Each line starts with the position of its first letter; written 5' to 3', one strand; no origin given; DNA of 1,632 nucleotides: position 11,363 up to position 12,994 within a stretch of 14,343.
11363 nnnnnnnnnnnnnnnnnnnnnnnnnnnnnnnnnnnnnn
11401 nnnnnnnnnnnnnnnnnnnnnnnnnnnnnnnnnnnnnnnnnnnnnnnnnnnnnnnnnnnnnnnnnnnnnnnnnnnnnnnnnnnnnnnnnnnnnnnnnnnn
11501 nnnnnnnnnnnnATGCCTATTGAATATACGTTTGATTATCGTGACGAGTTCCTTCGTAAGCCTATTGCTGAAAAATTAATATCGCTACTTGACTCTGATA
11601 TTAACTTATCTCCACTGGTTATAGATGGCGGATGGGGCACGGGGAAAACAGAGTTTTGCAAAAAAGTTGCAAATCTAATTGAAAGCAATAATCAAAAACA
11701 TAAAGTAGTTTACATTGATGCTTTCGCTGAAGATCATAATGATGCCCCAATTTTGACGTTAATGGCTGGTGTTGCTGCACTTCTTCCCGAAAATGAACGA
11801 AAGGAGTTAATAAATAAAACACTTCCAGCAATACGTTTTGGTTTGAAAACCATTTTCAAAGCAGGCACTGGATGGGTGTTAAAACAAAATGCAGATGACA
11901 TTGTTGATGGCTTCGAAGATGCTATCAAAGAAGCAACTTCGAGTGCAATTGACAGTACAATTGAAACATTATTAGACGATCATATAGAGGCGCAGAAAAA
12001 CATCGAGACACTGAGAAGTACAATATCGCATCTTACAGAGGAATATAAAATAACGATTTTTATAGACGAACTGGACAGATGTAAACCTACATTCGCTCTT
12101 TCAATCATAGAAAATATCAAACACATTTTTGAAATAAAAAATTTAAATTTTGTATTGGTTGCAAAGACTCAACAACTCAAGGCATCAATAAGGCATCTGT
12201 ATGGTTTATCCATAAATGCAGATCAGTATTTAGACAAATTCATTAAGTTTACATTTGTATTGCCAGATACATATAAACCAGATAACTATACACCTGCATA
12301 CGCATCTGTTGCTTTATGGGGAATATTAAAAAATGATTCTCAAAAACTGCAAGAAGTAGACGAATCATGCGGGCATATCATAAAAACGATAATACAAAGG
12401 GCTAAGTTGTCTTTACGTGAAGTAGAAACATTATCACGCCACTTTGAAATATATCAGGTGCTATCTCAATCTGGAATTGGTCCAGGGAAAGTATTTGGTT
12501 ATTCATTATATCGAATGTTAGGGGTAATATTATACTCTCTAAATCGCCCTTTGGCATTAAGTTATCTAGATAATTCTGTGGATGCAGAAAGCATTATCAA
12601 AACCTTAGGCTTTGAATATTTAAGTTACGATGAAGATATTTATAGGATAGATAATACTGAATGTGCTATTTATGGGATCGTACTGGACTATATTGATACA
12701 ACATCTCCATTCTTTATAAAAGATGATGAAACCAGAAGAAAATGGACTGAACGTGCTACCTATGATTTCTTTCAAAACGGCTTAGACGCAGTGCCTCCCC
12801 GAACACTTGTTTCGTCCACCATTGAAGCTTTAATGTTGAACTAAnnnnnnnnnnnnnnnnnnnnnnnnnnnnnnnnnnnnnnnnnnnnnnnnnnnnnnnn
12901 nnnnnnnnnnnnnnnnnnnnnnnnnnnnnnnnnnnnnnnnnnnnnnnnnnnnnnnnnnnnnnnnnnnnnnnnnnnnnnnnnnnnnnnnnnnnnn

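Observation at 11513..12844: KAP-family P-loop NTPase inserted between cI repressor and integrase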

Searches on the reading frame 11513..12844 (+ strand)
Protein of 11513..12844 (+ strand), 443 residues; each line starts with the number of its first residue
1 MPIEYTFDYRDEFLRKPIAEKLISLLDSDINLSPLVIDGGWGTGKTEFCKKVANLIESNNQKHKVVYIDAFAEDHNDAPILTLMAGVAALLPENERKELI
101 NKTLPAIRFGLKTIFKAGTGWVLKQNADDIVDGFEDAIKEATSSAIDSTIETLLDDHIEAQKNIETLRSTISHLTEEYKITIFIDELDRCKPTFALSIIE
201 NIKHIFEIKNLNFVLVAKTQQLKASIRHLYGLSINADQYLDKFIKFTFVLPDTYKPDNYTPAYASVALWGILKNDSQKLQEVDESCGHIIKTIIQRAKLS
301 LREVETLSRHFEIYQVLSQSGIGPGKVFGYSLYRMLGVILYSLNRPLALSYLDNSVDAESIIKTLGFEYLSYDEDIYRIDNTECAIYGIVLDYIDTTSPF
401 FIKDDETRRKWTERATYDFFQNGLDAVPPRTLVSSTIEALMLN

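Call 4: search_protein_families(library=pfam, proteins=[window:11513-12844:+], max_evalue=0.01)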
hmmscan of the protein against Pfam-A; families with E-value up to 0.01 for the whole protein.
window:11513-12844:+ (443 aa): 7 families
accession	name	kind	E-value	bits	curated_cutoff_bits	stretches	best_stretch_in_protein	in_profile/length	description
PF07693.20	KAP_NTPase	-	2.4e-50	171.9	20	1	15-315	1-290/293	KAP family P-loop domain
PF13401.12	AAA_22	-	1.6e-06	28.9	27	1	35-219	8-124/130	AAA domain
PF24883.2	NPHP3_N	-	4.5e-05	24.1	24.8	0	33-84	23-72/164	Nephrocystin 3, N-terminal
PF00308.24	Bac_DnaA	-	0.00022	21.9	23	1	29-70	31-72/162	Bacterial DnaA ATPAse domain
PF01637.24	ATPase_2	-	0.00046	20.5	33.2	1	33-190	21-122/225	ATPase domain predominantly from Archaea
PF13245.12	AAA_19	-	0.0038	17.8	25.1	0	30-67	9-46/134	AAA domain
PF13173.12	AAA_14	-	0.004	17.6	27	0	34-76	4-43/129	AAA domain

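Call 5: search_protein_families(library=padloc, proteins=[window:11513-12844:+], max_evalue=0.01)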
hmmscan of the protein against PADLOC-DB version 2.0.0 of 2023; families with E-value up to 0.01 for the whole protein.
window:11513-12844:+ (443 aa): 11 families
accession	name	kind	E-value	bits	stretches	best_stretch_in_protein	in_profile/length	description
PDLC04956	PDC-S20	-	1.3e-173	576.5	1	4-442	5-448/450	-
PDLC04959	PDC-S20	-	3.4e-60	202.9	1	11-316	19-326/464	-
PDLC04957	PDC-S20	-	3.8e-31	107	1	21-296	19-300/446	-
PDLC04958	PDC-S20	-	2.3e-26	91.1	1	21-253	14-257/458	-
PDLC02361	PifA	-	1.4e-16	58.2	1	35-252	43-255/720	PifA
PDLC02210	QatA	-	1.2e-11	41.9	1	36-251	36-278/593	-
PDLC02209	QatA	-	1.8e-08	31.4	1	17-252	17-283/646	-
PDLC00125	GajB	-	0.0012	15.7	1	34-68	20-54/669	UrvD helicase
PDLC05029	PDC-S49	-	0.0015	15.4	1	35-63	26-54/619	-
PDLC04140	mad8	-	0.0017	15.9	1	33-146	28-115/314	mads_8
PDLC05031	PDC-S49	-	0.0072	13.2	1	36-68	28-58/624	-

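Call 7: search_dna_similar(query=window:11513-12844:+, collection=phages, mode=protein, max_rows=30)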
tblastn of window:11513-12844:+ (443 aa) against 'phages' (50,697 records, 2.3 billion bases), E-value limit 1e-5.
Records with a match: 5; places in all: 5; records where one place covers at least 80% of the query: 2.
Best place of each record, by identity: <60% 5.
By first word of the organism name: Bacteriophage 2; Salmonella 1; Vibrio 1; Fusobacterium 1.
By host as written in the record: Homo sapiens 1; Helicobacter sp. 1; Vibrio anguillarum strain 90-11-286 1; - 1; Fusobacterium necrophorum subsp. necrophorum strain FN37 1.
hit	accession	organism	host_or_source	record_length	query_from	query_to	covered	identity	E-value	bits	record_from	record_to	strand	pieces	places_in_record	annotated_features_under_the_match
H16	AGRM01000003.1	Salmonella enterica subsp. houtenae str. ATCC BAA-1581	Homo sapiens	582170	4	412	92%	44.5%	6e-100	333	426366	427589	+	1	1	P-loop domain protein, KAP family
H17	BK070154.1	Bacteriophage sp.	Helicobacter sp.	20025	37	397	81%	24.8%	2e-23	109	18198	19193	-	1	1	hypothetical protein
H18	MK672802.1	Vibrio phage Va_90-11-286_p16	Vibrio anguillarum strain 90-11-286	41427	37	314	63%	30.2%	6e-27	120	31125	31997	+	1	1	hypothetical protein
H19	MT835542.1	Bacteriophage sp.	human fecal samples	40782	37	252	49%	31.2%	3e-22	105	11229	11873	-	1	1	record has no annotation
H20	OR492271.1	Fusobacterium phage phiFN37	Fusobacterium necrophorum subsp. ...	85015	37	253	49%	28.2%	1e-13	79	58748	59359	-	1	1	hypothetical protein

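Call 30: find_homologous_proteins(query=window:11513-12841:+, max_evalue=0.00001)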
Query window:11513-12841:+ (443 aa): 2327 proteins with E <= 0.00001 among 8000 candidates; the best 120 are listed.
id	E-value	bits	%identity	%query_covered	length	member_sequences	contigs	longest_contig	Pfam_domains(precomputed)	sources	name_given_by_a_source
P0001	7.8e-293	989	100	100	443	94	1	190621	PF07693.21,PF13401.13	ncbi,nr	ncbi:KAP family NTPase [Escherichia coli]|nr:KAP family NTPase [Escherichia coli]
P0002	2.2e-268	908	92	100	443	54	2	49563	PF07693.21,PF24883.3,PF13401.13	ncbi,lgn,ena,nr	ncbi:KAP family NTPase [Escherichia coli]|nr:KAP family NTPase [Escherichia coli]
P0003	3.5e-261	885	89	100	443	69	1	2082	PF07693.21,PF13401.13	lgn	-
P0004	1.3e-215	734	74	100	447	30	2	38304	PF07693.21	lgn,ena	-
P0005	2.9e-157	542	55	100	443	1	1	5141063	PF07693.21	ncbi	ncbi:UNVERIFIED_ORG: hypothetical protein J2Y78_002287 [Buttiauxella agrestis ATCC 33320]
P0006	1.8e-156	540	55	99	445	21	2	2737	PF07693.21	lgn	-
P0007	3.2e-155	536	55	100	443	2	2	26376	PF07693.21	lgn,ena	-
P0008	7.1e-155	534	55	100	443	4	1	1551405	PF07693.21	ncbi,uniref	ncbi:KAP family P-loop NTPase fold protein [Enterobacter ludwigii]|uniref:KAP family P-loop NTPase f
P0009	9.7e-154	531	54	100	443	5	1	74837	PF07693.21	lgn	-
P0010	1.4e-150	520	54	100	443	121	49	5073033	PF07693.21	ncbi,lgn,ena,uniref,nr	ncbi:NTPase [Escherichia coli]|uniref:KAP family P-loop NTPase fold protein n=1 Tax=Escherichia coli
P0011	2.8e-149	516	53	99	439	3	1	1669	PF07693.21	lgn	-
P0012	3.2e-135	470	48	99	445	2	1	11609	PF13173.13,PF07693.21,PF24883.3,PF13401.13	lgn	-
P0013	3.7e-135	469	48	99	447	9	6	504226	PF13173.13,PF07693.21,PF24883.3,PF13401.13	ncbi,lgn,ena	ncbi:TPA: P-loop NTPase fold protein [Serratia marcescens]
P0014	3.8e-132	459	51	93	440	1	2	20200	PF07693.21,PF24883.3,PF13401.13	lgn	-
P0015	7.5e-128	445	47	99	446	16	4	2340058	PF07693.21,PF24883.3,PF13401.13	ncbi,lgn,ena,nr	ncbi:TPA: KAP family NTPase [Serratia liquefaciens]|nr:KAP family NTPase [Serratia liquefaciens]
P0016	9.7e-128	445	48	99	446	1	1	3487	PF07693.21,PF24883.3,PF13401.13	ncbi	-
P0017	6.3e-127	442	48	99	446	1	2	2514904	PF07693.21,PF24883.3,PF13401.13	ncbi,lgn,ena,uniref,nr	ncbi:TPA: P-loop NTPase fold protein [Yersinia enterocolitica]|uniref:KAP family P-loop NTPase fold 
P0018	7.1e-127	442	48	94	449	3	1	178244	PF07693.21,PF24883.3,PF13401.13,PF01637.25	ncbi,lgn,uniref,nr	ncbi:Predicted P-loop ATPase [Yersinia enterocolitica]|uniref:KAP family P-loop NTPase fold protein 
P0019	4.6e-125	436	48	92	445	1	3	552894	PF07693.21,PF24883.3,PF13401.13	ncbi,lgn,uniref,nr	ncbi:KAP family P-loop NTPase fold protein [Yersinia rohdei]|uniref:KAP family P-loop NTPase fold pr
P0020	2.2e-124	434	45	99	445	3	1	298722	PF07693.21,PF24883.3,PF13401.13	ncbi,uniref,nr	ncbi:KAP family P-loop NTPase fold protein [Yersinia enterocolitica]|uniref:KAP family P-loop NTPase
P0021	1.7e-123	431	47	92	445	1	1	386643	PF07693.21,PF24883.3,PF13401.13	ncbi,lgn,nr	ncbi:NTPase [Yersinia enterocolitica]|nr:NTPase [Yersinia enterocolitica]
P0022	5.3e-123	429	46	99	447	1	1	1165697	PF07693.21,PF24883.3,PF13401.13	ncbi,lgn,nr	ncbi:Predicted P-loop ATPase [Yersinia frederiksenii]|nr:Predicted P-loop ATPase [Yersinia frederiks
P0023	5.8e-123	429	47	95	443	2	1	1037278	PF13173.13,PF07693.21,PF24883.3,PF13401.13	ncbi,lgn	ncbi:TPA: KAP family NTPase [Serratia liquefaciens]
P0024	1.2e-122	428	48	95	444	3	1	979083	PF07693.21,PF24883.3,PF13401.13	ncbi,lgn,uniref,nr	ncbi:KAP family P-loop NTPase fold protein [Serratia marcescens]|uniref:KAP family P-loop NTPase fol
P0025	9.3e-122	425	52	84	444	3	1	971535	PF07693.21,PF24883.3,PF13401.13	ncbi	ncbi:KAP family P-loop NTPase fold protein [Yersinia enterocolitica]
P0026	9.6e-122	425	45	99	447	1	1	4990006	PF07693.21,PF24883.3,PF13401.13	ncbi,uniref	ncbi:KAP family P-loop NTPase fold protein [Yersinia enterocolitica]|uniref:KAP family P-loop NTPase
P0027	5.6e-121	423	45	99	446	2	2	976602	PF07693.21,PF24883.3,PF13401.13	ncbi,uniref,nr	ncbi:KAP family P-loop NTPase fold protein [Rahnella inusitata]|uniref:NTPase n=1 Tax=Rahnella inusi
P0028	3.4e-120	420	44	99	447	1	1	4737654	PF07693.21,PF24883.3,PF13401.13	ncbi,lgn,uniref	ncbi:KAP family P-loop NTPase fold protein [Yersinia enterocolitica]|uniref:KAP family P-loop NTPase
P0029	6.2e-120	419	46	99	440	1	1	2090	PF07693.21,PF24883.3,PF13401.13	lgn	-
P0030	1.4e-119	418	52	84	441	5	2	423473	PF07693.21,PF24883.3,PF13401.13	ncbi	ncbi:KAP family P-loop NTPase fold protein [Serratia fonticola]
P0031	4.1e-118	413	50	84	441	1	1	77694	PF07693.21,PF24883.3,PF13401.13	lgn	-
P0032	5.2e-118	413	53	78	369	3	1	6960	PF07693.21,PF24883.3,PF13401.13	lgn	-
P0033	7.0e-118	412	56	73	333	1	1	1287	PF07693.21,PF24883.3,PF00004.36,PF13401.13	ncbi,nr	ncbi:TPA: NTPase, partial [Serratia marcescens]|nr:NTPase [Serratia marcescens]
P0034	3.7e-117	410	49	84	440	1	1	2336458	PF07693.21,PF24883.3,PF13401.13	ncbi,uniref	ncbi:KAP family P-loop NTPase fold protein [Serratia sp. 22264]|uniref:KAP family P-loop NTPase fold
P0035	2.2e-115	404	44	99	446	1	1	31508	PF07693.21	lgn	-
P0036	4.2e-112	393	44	99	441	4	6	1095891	PF07693.21,PF24883.3,PF13401.13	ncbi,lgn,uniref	ncbi:NTPase [Serratia marcescens]|uniref:KAP family P-loop NTPase fold protein n=1 Tax=unclassified 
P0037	9.9e-112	392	45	99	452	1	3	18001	PF07693.21,PF13401.13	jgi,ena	-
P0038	9.1e-111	389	44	95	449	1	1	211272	PF07693.21,PF24883.3,PF13401.13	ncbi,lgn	ncbi:UNVERIFIED_ORG: putative KAP-like P-loop ATPase [Rahnella aquatilis]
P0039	2.0e-110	388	46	90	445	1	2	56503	PF07693.21,PF24883.3,PF13401.13,PF01637.25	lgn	-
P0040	3.9e-110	387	45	99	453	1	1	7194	PF07693.21,PF13401.13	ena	-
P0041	9.1e-110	386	45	91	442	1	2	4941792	PF07693.21,PF24883.3,PF13401.13,PF01637.25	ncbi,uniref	ncbi:KAP family NTPase [Citrobacter arsenatis]|uniref:KAP family NTPase n=1 Tax=Citrobacter TaxID=54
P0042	1.1e-109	386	43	99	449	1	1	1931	PF07693.21,PF13401.13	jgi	-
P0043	1.2e-109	385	47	88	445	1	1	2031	PF07693.21,PF24883.3,PF13401.13,PF01637.25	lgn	-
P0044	2.5e-109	384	45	93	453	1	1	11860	PF07693.21,PF24883.3,PF13401.13,PF01637.25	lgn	-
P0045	3.9e-109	384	44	99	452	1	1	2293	PF07693.21,PF13401.13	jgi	-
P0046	5.4e-109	383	46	90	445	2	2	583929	PF07693.21,PF24883.3,PF13401.13,PF01637.25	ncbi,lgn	-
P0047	6.9e-109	383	44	99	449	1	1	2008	PF07693.21,PF13401.13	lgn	-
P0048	9.9e-109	382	43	99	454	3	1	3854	PF07693.21,PF24883.3,PF13401.13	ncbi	-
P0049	1.0e-108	382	43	100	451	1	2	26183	PF07693.21,PF24883.3,PF13401.13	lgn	-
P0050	1.0e-108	382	43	99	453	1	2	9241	PF07693.21,PF13401.13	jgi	-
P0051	2.3e-108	381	47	83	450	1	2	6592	PF07693.21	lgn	-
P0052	2.8e-108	381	44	91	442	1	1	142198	PF07693.21,PF24883.3,PF13401.13,PF01637.25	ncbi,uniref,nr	ncbi:KAP family NTPase [Citrobacter sp. Cpo065]|uniref:KAP family NTPase n=1 Tax=Citrobacter sp. Cpo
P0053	3.3e-108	381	43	99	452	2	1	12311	PF07693.21,PF13401.13,PF01637.25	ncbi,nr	ncbi:KAP family NTPase [Geothermobacter hydrogeniphilus]|nr:KAP family NTPase [Geothermobacter hydro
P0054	7.4e-108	379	42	99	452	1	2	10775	PF07693.21,PF13401.13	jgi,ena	-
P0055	1.2e-107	379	44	95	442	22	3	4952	PF07693.21,PF13401.13,PF01637.25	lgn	-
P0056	1.8e-107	378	44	92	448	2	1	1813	PF07693.21,PF24883.3,PF13401.13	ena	-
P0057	2.5e-107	378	44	91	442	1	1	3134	PF07693.21,PF13401.13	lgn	-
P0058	2.7e-107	378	44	95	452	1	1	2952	PF07693.21,PF24883.3,PF13401.13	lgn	-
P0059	4.6e-107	377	44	91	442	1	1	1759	PF07693.21,PF24883.3,PF13401.13,PF01637.25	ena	-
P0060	4.6e-107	377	44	91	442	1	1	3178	PF07693.21,PF24883.3,PF13401.13,PF01637.25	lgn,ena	-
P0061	5.0e-107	377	44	96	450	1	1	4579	PF07693.21,PF13401.13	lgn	-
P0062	5.3e-107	377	48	81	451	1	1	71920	PF07693.21,PF24883.3,PF13401.13,PF01637.25,PF13191.13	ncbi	-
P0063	5.8e-107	377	46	90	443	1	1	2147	PF07693.21,PF13401.13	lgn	-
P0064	6.1e-107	376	44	91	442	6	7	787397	PF07693.21,PF24883.3,PF13401.13,PF01637.25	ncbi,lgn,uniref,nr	ncbi:KAP family NTPase [Enterobacter hormaechei]|uniref:KAP family NTPase n=1 Tax=Enterobacter horma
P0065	9.7e-107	376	42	100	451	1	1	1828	PF07693.21,PF13401.13,PF13191.13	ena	-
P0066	1.8e-106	375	44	87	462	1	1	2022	PF07693.21,PF13401.13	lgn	-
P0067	2.0e-106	375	42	99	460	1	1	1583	PF07693.21,PF13401.13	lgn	-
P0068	3.4e-106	374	43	100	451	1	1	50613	PF07693.21,PF13401.13,PF13191.13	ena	-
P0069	4.6e-106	374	42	99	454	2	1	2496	PF07693.21,PF24883.3,PF13401.13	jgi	-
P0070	6.1e-106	373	43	99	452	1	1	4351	PF07693.21,PF13401.13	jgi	-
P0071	6.4e-106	373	42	100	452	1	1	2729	PF07693.21,PF24883.3,PF13401.13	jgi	jgi:hypothetical protein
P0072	8.8e-106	373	50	81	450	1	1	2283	PF07693.21,PF24883.3,PF13401.13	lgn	-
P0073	1.1e-105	372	42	92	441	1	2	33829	PF07693.21,PF13401.13,PF01637.25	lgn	-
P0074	1.3e-105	372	43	99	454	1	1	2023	PF07693.21,PF24883.3,PF13401.13,PF01637.25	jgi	-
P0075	1.6e-105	372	44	93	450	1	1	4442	PF07693.21,PF24883.3,PF13401.13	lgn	-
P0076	1.9e-105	372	44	93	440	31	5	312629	PF13173.13,PF07693.21,PF24883.3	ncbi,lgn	ncbi:TPA: P-loop NTPase fold protein [Enterobacter hormaechei]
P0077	2.8e-105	371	44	94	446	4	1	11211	PF07693.21,PF24883.3,PF13401.13,PF01637.25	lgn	-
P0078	3.2e-105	371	44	95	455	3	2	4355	PF07693.21,PF24883.3,PF13401.13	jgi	-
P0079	7.1e-105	370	42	99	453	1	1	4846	PF07693.21,PF24883.3,PF13401.13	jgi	-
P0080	7.9e-105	369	46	82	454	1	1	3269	PF07693.21,PF13401.13,PF01637.25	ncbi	-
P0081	8.5e-105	369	50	76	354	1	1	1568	PF07693.21,PF24883.3,PF00004.36,PF13401.13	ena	-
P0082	9.1e-105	369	45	89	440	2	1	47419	PF07693.21,PF24883.3,PF13401.13,PF01637.25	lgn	-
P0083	2.7e-104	368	43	87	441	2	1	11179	PF07693.21,PF13401.13,PF01637.25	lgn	-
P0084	2.8e-104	368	42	99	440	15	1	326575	PF13173.13,PF07693.21,PF24883.3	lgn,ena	-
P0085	3.4e-104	367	44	96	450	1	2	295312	PF07693.21,PF24883.3,PF00004.36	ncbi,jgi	ncbi:KAP family P-loop NTPase fold protein [Vibrio sp. DNB22_17_1]|jgi:hypothetical protein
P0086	3.5e-104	367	42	93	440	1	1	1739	PF13173.13,PF07693.21,PF24883.3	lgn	-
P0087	3.7e-104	367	45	92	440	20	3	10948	PF13173.13,PF07693.21,PF24883.3,PF13401.13,PF01637.25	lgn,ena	-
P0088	4.1e-104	367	42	99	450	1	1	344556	PF07693.21,PF24883.3,PF13401.13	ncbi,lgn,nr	ncbi:KAP family NTPase [Vibrio harveyi]|nr:KAP family NTPase [Vibrio harveyi]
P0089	7.4e-104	366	42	99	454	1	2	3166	PF07693.21,PF24883.3,PF13401.13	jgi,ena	-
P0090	7.4e-104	366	43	99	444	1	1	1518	PF07693.21,PF24883.3,PF13401.13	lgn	-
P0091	1.2e-103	366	43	98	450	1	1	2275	PF07693.21,PF13401.13,PF13191.13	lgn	-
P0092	1.3e-103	365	40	99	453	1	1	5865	PF07693.21,PF24883.3,PF13401.13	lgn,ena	-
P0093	1.4e-103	365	43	96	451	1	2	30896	PF07693.21,PF13401.13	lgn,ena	-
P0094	1.6e-103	365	43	99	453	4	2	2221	PF07693.21,PF24883.3,PF13401.13,PF01637.25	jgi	-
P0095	1.8e-103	365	42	99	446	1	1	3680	PF07693.21,PF13401.13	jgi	jgi:hypothetical protein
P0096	2.2e-103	365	47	83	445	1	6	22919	PF07693.21,PF13401.13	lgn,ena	-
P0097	2.6e-103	364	42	100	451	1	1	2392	PF07693.21,PF24883.3,PF13401.13,PF13191.13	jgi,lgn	-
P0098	2.7e-103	364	41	99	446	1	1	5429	PF07693.21,PF13401.13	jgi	jgi:hypothetical protein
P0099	2.7e-103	364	46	82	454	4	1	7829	PF07693.21,PF13401.13,PF01637.25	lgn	-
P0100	3.2e-103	364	45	87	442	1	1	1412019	PF07693.21,PF13401.13,PF01637.25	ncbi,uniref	ncbi:P-loop NTPase fold protein [Buttiauxella gaviniae]|uniref:P-loop NTPase fold protein n=1 Tax=Bu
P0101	3.9e-103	364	41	96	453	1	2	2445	PF07693.21,PF24883.3,PF13401.13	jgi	-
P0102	4.4e-103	364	42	99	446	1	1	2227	PF07693.21,PF13401.13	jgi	jgi:hypothetical protein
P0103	6.7e-103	363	43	92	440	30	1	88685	PF13173.13,PF07693.21,PF24883.3,PF13401.13,PF01637.25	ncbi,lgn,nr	ncbi:NTPase [Salmonella enterica]|nr:NTPase [Salmonella enterica]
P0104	7.2e-103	363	48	81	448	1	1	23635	PF07693.21,PF24883.3,PF13401.13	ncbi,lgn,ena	-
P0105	8.7e-103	363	43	96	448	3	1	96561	PF07693.21,PF24883.3,PF13401.13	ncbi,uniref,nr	ncbi:P-loop NTPase fold protein [Vibrio sp. PID17_43]|uniref:KAP family P-loop NTPase fold protein n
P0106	9.4e-103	363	42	99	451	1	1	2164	PF07693.21,PF24883.3,PF13401.13,PF13191.13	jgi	-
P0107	9.9e-103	363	42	99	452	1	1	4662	PF07693.21,PF13401.13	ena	-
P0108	1.3e-102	362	48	81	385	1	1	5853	PF07693.21,PF13401.13,PF13191.13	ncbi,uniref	ncbi:MAG: P-loop NTPase fold protein [Geoalkalibacter sp.]|uniref:KAP family P-loop NTPase fold prot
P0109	1.6e-102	362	43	94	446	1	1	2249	PF07693.21,PF24883.3,PF13401.13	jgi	jgi:hypothetical protein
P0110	1.7e-102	362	41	99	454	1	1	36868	PF07693.21,PF24883.3,PF13401.13,PF01637.25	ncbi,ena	-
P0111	2.6e-102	361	43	96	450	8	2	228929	PF07693.21,PF24883.3,PF13401.13,PF13191.13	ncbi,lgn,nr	ncbi:TPA: KAP family NTPase [Vibrio parahaemolyticus]|nr:KAP family NTPase [Vibrio parahaemolyticus]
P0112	2.6e-102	361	49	81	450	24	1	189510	PF07693.21,PF24883.3,PF13401.13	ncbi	ncbi:TPA: KAP family P-loop NTPase fold protein [Photobacterium damselae]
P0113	3.2e-102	361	44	95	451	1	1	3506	PF07693.21,PF13401.13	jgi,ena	-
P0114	3.5e-102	361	46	82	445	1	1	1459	PF07693.21,PF13401.13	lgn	-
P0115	3.7e-102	361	42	99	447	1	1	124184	PF07693.21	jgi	jgi:hypothetical protein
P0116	3.8e-102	361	41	99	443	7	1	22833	PF07693.21,PF24883.3,PF13401.13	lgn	-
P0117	5.1e-102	360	48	80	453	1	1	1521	PF07693.21,PF24883.3,PF13401.13,PF01637.25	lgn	-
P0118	5.3e-102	360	48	80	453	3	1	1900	PF07693.21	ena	-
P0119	5.6e-102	360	44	90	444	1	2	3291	PF07693.21,PF13401.13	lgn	-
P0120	5.7e-102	360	43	96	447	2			PF07693.21,PF24883.3,PF13401.13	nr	nr:AAA family ATPase [Vibrio cyclitrophicus]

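Call 32: find_encoding_contigs(protein=P0010, flank=6000, max_places=5)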
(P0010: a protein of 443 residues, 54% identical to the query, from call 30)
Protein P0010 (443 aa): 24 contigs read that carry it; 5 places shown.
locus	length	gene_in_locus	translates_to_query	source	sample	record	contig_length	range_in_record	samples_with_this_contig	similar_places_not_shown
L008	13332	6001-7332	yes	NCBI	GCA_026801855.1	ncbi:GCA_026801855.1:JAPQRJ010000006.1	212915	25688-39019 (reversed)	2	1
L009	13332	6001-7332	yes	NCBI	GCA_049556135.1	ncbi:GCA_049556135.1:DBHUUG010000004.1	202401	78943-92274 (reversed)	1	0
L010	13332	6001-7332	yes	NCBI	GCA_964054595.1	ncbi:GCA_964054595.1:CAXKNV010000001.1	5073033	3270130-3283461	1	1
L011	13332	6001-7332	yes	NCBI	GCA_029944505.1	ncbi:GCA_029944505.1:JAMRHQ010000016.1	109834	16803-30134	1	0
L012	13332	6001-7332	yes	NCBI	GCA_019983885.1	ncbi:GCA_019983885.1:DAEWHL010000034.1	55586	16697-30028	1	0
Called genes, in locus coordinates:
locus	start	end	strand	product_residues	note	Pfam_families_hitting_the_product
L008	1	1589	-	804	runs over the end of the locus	PF05840:Phage_GPA, PF23343:REP_ORF2-G2P (faint)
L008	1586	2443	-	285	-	PF02086:MethyltransfD12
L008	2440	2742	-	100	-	PF12961:DUF3850, PF04266:ASCH (weak)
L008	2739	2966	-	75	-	PF01258:zf-dskA_traR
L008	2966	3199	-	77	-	PF10809:DUF2732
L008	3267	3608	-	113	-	PF17282:DUF5347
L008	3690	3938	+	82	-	-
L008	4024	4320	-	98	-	PF10893:Phage_186_Fil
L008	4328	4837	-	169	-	PF06892:Phage_CP76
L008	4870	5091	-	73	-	-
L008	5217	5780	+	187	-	PF07022:Phage_CI_repr, PF16452:Phage_CI_C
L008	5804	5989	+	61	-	PF27300:YdcA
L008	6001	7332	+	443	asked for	PF07693:KAP_NTPase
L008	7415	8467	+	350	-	PF24624:Int_N, PF00589:Phage_integrase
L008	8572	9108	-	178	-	PF00440:TetR_N, PF13977:TetR_C_6 (faint), PF17940:TetR_C_31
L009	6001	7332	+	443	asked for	PF07693:KAP_NTPase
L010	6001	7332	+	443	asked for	PF07693:KAP_NTPase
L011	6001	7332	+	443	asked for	PF07693:KAP_NTPase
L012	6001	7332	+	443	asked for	PF07693:KAP_NTPase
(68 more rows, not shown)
